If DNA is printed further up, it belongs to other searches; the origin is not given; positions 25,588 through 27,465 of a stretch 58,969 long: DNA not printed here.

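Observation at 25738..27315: Single polypeptide fusing HNH nuclease, TIR and DUF6273-like domains: candidate undescribed one-gene immune/abortive-infection system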

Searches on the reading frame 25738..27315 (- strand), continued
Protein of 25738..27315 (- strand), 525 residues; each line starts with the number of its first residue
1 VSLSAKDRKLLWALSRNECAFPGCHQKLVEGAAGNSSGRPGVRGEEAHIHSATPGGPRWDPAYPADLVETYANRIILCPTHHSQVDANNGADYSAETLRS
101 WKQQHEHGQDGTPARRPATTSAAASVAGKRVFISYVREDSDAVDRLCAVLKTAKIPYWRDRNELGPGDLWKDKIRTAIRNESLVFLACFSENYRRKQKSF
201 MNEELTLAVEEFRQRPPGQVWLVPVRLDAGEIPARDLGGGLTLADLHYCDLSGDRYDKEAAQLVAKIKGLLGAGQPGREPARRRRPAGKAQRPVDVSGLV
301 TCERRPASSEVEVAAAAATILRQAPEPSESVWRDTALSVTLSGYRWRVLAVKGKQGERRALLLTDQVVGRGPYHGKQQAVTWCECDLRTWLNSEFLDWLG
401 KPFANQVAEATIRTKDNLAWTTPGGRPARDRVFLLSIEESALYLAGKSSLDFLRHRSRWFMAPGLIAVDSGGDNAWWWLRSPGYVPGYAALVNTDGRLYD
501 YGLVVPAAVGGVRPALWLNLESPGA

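Call 30: search_protein_representatives(protein=window:25738-27315:-)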
Query: 525 residues. Proteins with E-value up to 0.001 (for the whole library): 29631; up to 1e-10: 9855; up to 1e-30: 1015. The best 150 are listed.
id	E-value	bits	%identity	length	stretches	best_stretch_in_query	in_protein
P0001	0.0e+00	1215.5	100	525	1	2-525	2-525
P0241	5.7e-114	398.1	33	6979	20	338-523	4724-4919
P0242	6.5e-111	388.0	32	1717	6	345-518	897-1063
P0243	5.0e-101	355.3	35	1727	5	345-521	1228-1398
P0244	1.3e-100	354.0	47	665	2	269-522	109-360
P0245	1.9e-91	323.7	34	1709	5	343-520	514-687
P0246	2.5e-82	293.6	34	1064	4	344-521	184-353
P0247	1.1e-81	291.5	35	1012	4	304-523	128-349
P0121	1.9e-79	284.1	49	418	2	337-521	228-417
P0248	2.7e-77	277.0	38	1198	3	339-521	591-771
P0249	1.7e-74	267.8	37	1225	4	339-522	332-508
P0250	3.0e-74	267.0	39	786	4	344-521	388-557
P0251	5.5e-74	266.1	33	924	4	334-520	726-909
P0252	8.9e-73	262.1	36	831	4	345-521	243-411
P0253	4.9e-70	253.1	34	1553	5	344-522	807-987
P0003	4.7e-65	236.6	56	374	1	279-520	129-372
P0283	1.2e-53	199.0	54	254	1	100-281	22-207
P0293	9.2e-51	189.5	48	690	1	292-519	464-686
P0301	1.7e-49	185.3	54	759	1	320-523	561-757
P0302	2.0e-49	185.0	53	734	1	118-293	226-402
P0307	4.0e-48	180.7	57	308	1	125-270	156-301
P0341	1.5e-44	169.0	49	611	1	296-523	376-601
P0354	1.2e-43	166.0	54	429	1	336-523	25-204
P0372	1.5e-42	162.3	42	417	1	279-521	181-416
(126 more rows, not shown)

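Call 31: search_protein_families(library=pfam, proteins=[P0244, P0293, P0301, P0341, P0372, P0354, P0302, P0307, P0283], max_evalue=0.001)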
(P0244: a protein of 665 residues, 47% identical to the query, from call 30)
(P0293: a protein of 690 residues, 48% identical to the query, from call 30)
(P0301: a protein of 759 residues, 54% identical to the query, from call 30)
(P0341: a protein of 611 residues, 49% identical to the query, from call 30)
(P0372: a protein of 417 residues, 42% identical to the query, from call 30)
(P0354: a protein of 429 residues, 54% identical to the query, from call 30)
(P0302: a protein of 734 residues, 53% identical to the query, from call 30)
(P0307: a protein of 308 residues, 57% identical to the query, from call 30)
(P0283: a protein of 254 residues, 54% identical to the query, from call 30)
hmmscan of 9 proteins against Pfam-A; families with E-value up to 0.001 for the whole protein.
P0244 (665 aa): 3 families
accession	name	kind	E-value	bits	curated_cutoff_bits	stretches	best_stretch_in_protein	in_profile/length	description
PF19789.6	DUF6273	-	1.6e-51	175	23.5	2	197-357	4-171/172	Domain of unknown function (DUF6273)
PF16918.11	PknG_TPR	-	8.1e-24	84.5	27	1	2-115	132-243/340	Protein kinase G tetratricopeptide repeat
PF14559.12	TPR_19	-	5.5e-07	30.3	25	0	68-110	26-68/68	Tetratricopeptide repeat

P0293 (690 aa): 3 families
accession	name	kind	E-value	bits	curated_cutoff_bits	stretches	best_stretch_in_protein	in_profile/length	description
PF07693.20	KAP_NTPase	-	1.9e-32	113.1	20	1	43-349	1-290/293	KAP family P-loop domain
PF19789.6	DUF6273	-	3.1e-24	86.2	23.5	1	527-686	3-171/172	Domain of unknown function (DUF6273)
PF13191.12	AAA_16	-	7.6e-06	27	32.6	1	48-218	10-143/167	AAA ATPase domain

P0301 (759 aa): 3 families
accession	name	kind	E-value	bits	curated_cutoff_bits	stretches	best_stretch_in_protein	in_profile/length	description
PF07693.20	KAP_NTPase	-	8.7e-26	91.3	20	1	46-341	3-288/293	KAP family P-loop domain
PF19789.6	DUF6273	-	2.4e-24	86.6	23.5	1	587-753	2-171/172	Domain of unknown function (DUF6273)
PF13191.12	AAA_16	-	1.7e-07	32.4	32.6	1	43-215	4-143/167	AAA ATPase domain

P0341 (611 aa): 2 families
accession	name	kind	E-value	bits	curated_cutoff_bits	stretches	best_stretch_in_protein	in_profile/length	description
PF19789.6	DUF6273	-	2.2e-23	83.4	23.5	1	430-597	4-171/172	Domain of unknown function (DUF6273)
PF07693.20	KAP_NTPase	-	1.3e-22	80.9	20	1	5-165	130-288/293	KAP family P-loop domain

P0372 (417 aa): 1 family
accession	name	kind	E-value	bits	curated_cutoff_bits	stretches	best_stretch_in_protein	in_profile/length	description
PF19789.6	DUF6273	-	3.1e-22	79.7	23.5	1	256-414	5-171/172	Domain of unknown function (DUF6273)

P0354 (429 aa): 2 families
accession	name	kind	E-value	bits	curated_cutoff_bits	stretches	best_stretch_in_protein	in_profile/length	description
PF19789.6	DUF6273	-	2.4e-23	83.3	23.5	1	44-201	3-171/172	Domain of unknown function (DUF6273)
PF00498.31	FHA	-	9.6e-06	26.4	20.7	1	278-335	15-67/67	FHA domain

P0302 (734 aa): 1 family
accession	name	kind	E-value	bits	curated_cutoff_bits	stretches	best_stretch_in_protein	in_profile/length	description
PF13676.11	TIR_2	-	2.6e-19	70.3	28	1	239-362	1-111/122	TIR domain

P0307 (308 aa): 1 family
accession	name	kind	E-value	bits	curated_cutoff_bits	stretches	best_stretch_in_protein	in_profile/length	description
PF13676.11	TIR_2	-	1.2e-34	119.8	28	2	162-288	1-115/122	TIR domain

P0283 (254 aa): 1 family
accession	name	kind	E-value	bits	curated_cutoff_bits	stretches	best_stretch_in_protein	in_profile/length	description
PF13676.11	TIR_2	-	7.4e-20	72.1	28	1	57-183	1-115/122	TIR domain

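Call 32: search_solved_structures(query=window:25738-27315:-, max_evalue=1, show_alignments=5)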
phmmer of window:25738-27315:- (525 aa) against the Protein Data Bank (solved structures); distinct sequences matched with E-value up to 1: 12.
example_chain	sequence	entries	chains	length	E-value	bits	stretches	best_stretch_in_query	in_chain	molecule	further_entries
9om4_A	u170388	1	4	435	6.3e-14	54.6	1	2-107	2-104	HNH endonuclease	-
8ysq_A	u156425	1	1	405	6.3e-07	31.5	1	7-133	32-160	SAVED domain-containing protein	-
7rwk_A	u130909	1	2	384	1.4e-06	30.4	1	3-108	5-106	SAVED domain-containing protein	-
8fm1_A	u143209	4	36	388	0.0024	19.7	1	8-88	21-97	SAVED domain-containing protein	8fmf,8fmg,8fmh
3h16_A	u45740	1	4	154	0.042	15.6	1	113-183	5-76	TIR protein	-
9dif_A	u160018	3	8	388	0.057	15.2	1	8-88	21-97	HNH endonuclease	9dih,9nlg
7rwm_A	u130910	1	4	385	0.063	15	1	6-111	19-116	SAVED domain-containing protein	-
7qqk_A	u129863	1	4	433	0.16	13.7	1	130-169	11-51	TIR_SAVED fusion protein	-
1v47_A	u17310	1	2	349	0.17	13.6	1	198-251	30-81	ATP sulfurylase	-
8g83_A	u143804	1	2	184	0.31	12.7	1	125-195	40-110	NAD(+) hydrolase AbTIR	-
7uwg_A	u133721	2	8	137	0.42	12.3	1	130-195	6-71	Molecular chaperone Tir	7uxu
7uxr_A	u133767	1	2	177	0.86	11.3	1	126-184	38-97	TIR domain protein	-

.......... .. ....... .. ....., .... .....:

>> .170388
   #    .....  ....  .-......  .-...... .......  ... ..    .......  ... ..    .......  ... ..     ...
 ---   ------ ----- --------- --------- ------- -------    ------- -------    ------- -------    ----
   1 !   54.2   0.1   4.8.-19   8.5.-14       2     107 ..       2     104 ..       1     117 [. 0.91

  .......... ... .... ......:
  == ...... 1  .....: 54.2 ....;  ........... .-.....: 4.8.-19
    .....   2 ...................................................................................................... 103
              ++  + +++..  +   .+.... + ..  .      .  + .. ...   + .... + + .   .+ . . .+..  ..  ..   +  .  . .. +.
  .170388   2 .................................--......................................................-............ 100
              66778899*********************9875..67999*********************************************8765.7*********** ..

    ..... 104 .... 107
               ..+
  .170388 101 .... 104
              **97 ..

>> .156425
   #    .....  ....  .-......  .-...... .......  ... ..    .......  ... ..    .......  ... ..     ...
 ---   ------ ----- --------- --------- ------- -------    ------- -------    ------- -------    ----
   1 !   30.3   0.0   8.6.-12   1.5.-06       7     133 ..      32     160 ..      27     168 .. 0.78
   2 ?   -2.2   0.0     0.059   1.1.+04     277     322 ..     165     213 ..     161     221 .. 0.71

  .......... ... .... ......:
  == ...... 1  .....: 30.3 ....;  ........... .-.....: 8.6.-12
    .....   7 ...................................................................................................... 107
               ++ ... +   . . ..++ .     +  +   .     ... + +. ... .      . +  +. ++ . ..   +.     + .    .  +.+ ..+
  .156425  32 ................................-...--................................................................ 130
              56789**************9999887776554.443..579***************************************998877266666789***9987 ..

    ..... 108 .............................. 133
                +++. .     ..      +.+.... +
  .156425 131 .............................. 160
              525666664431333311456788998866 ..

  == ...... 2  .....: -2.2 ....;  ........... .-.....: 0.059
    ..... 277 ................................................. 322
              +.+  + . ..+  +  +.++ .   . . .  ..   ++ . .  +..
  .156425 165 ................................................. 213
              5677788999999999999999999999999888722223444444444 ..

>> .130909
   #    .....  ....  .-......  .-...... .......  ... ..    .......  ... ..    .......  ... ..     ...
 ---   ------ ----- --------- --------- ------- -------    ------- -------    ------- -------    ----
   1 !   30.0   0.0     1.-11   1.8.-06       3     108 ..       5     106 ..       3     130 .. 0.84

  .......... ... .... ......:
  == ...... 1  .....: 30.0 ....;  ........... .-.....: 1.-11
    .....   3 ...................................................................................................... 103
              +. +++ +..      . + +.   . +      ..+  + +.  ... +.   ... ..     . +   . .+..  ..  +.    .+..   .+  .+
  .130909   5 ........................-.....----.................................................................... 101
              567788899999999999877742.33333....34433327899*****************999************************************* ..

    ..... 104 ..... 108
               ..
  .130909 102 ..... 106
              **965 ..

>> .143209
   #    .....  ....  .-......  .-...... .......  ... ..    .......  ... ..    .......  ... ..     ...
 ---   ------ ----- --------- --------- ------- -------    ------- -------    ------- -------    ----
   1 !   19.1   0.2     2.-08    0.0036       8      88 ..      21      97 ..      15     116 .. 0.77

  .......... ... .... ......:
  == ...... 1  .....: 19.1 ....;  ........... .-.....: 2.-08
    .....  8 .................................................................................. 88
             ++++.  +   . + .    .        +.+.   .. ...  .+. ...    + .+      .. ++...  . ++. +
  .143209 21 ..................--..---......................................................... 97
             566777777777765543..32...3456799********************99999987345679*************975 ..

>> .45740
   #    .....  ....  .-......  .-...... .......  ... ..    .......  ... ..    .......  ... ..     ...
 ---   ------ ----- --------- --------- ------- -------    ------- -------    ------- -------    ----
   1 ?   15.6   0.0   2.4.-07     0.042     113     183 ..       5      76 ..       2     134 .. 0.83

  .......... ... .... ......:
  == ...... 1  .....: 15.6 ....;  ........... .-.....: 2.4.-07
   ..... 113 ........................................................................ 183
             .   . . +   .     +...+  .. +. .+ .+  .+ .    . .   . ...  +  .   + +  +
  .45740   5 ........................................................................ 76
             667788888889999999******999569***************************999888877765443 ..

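Call 38: search_protein_families(library=padloc, proteins=[P0012, P0002, L008:9983-12676:+, L016:9980-12709:+, L022:9959-11233:+, L015:9938-10798:+], max_evalue=0.00001)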
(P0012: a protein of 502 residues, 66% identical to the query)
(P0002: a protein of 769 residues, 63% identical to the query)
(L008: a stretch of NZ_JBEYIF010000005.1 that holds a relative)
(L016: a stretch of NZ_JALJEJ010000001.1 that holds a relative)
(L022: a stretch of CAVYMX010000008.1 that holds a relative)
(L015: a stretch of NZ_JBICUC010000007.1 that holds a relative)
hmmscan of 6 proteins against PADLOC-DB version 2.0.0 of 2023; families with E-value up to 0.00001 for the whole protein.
P0012 (502 aa): 8 families
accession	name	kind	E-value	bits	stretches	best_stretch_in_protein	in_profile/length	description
PDLC05061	PDC-S65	-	1.1e-32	112.1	1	163-495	293-587/592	-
PDLC05060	PDC-S65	-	6.6e-23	79.4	1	165-494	205-498/503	-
PDLC02012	SAVED5--SAVED_TIR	-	5e-11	40.3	1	8-59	15-65/404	-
PDLC02421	Aga_TIR-PNTD1-PNTD2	-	1.7e-09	35.3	1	7-109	4-104/430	Class I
PDLC00728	Effector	-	2.5e-08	31.3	1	7-59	10-62/432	TIR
PDLC02403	Aga_TIR-PNTD1-PNTD2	-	5.4e-08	30.3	1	16-109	13-101/443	Class I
PDLC00727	Effector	-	7e-06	22.8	0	8-49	175-217/590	TIR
PDLC05062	PDC-S66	-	8.4e-06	23.4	0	8-55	150-198/282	-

P0002 (769 aa): 7 families
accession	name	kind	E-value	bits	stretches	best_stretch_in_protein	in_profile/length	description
PDLC04959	PDC-S20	-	9.1e-33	112.5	1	24-287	19-264/464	-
PDLC02209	QatA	-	6e-24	82.6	1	22-293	9-293/646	-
PDLC02361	PifA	-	5e-23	79.6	1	23-300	16-272/720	PifA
PDLC04957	PDC-S20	-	3e-19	67.8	1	22-281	4-255/446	-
PDLC02210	QatA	-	6.6e-18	62.5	2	207-283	203-279/593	-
PDLC04956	PDC-S20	-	1.5e-17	62.1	1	22-289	10-260/450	-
PDLC04958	PDC-S20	-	2.6e-16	58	1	23-281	3-254/458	-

L008:9983-12676:+ (898 aa): 16 families
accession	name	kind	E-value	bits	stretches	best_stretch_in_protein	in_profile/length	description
PDLC04772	PDC-M68A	-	1.4e-30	105.1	1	5-113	7-111/253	-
PDLC01997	SAVED1--SAVED_HNH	-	3.2e-26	90.7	1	3-111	6-108/368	-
PDLC00739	Effector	-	3.6e-26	90.4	1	4-110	9-111/378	Endonuclease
PDLC00746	Effector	-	6.7e-22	76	1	8-112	22-121/389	Endonuclease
PDLC01998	SAVED1--SAVED_HNH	-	7e-19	65.9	1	3-111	114-218/506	-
PDLC00749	Effector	-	1.2e-18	65.4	1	2-112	15-122/395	Endonuclease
PDLC00751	Effector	-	1.4e-17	61.9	1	10-134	138-255/530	Endonuclease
PDLC00743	Effector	-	3e-15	54.2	1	1-113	1-110/384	Endonuclease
PDLC00742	Effector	-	2.5e-13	47.6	1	9-109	127-223/527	Endonuclease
PDLC00747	Effector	-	4.4e-13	47.1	1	7-113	16-122/373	Endonuclease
PDLC00740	Effector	-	3e-12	44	1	8-110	21-120/391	Endonuclease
PDLC00406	SduA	-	1.7e-10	39.4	1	13-107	28-113/326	DUF4263 domain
PDLC00738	Effector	-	1.8e-10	38.2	1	8-108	152-248/529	Endonuclease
PDLC02000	Effector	-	6.1e-10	36.5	1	9-108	152-247/524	SAVED1--SAVED_HNH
PDLC01999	SAVED1--SAVED_HNH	-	1.3e-08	32.3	1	7-106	20-113/387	-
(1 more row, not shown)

L016:9980-12709:+ (910 aa): 10 families
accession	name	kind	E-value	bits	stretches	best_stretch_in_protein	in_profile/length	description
PDLC04772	PDC-M68A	-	4.5e-23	80.5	1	11-156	6-151/253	-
PDLC00739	Effector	-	3.4e-20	70.7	1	9-108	7-112/378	Endonuclease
PDLC00406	SduA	-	4.7e-17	61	1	7-133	15-139/326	DUF4263 domain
PDLC01997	SAVED1--SAVED_HNH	-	3e-16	57.9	1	12-108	8-108/368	-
PDLC00746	Effector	-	1.3e-15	55.4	1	17-129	24-140/389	Endonuclease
PDLC00751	Effector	-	3e-09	34.4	1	11-106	132-233/530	Endonuclease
PDLC01998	SAVED1--SAVED_HNH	-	6.2e-09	33.1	1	10-105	114-215/506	-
PDLC00749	Effector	-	1.1e-08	32.5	1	7-107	13-120/395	Endonuclease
PDLC00747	Effector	-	5.2e-08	30.4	1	4-109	6-121/373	Endonuclease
PDLC00742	Effector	-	6.2e-07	26.5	1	10-102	121-219/527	Endonuclease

L022:9959-11233:+ (425 aa): 19 families
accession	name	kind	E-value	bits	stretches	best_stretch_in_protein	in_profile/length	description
PDLC02415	Aga_REase-PNTD1-PNTD2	-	5.4e-32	109.1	1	115-355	148-378/423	Class I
PDLC02398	Aga_REase-PNTD1-PNTD2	-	5.3e-28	96.2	1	110-389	146-414/429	Class I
PDLC02402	Aga_SIR2-PNTD1-PNTD2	-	2.1e-27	93.6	1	113-380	571-841/876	Class I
PDLC04772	PDC-M68A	-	2.4e-27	94.5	1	6-127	4-126/253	-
PDLC00746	Effector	-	1.6e-26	91.2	1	4-126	14-135/389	Endonuclease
PDLC00739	Effector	-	1.7e-23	81.5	1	3-111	4-113/378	Endonuclease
PDLC01997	SAVED1--SAVED_HNH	-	1.1e-21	75.7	1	3-112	2-110/368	-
PDLC02418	Aga_SIR2-Kinase-PNTD1-PNTD2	-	5.8e-21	72.4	1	113-353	449-686/756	Class I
PDLC00749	Effector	-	1.8e-19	68.1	1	3-113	12-124/395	Endonuclease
PDLC00747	Effector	-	7.7e-17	59.5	1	3-115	8-125/373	Endonuclease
PDLC00406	SduA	-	1.5e-16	59.4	1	3-128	14-138/326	DUF4263 domain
PDLC01998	SAVED1--SAVED_HNH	-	3.4e-15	53.8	1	5-111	112-219/506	-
PDLC00742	Effector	-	5.9e-14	49.7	1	6-105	120-220/527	Endonuclease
PDLC00751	Effector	-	1.4e-13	48.7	1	4-113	128-238/530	Endonuclease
PDLC02399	Aga_REase-PNTD1-PNTD2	-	1.2e-11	42.2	1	166-355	240-426/463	Class I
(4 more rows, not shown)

L015:9938-10798:+ (287 aa): 11 families
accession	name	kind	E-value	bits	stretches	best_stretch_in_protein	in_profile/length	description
PDLC04772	PDC-M68A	-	4.9e-27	93.5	1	19-122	10-119/253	-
PDLC00739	Effector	-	1e-20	72.4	1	18-110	12-110/378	Endonuclease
PDLC01997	SAVED1--SAVED_HNH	-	9.2e-18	62.8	1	19-110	11-106/368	-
PDLC00746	Effector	-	1.2e-16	58.8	1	19-110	22-118/389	Endonuclease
PDLC00406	SduA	-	3.1e-16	58.3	1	18-110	22-115/326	DUF4263 domain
PDLC00751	Effector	-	2e-12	44.9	1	17-116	134-239/530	Endonuclease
PDLC00747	Effector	-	8.6e-12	42.9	1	20-110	18-118/373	Endonuclease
PDLC00749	Effector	-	2.6e-11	41.2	1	19-110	21-119/395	Endonuclease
PDLC01998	SAVED1--SAVED_HNH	-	4.3e-10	36.9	1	17-113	117-222/506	-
PDLC04773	PDC-M68A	-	4.5e-08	31.4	1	67-118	1-53/200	-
PDLC00742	Effector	-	7.9e-08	29.4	1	17-107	124-220/527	Endonuclease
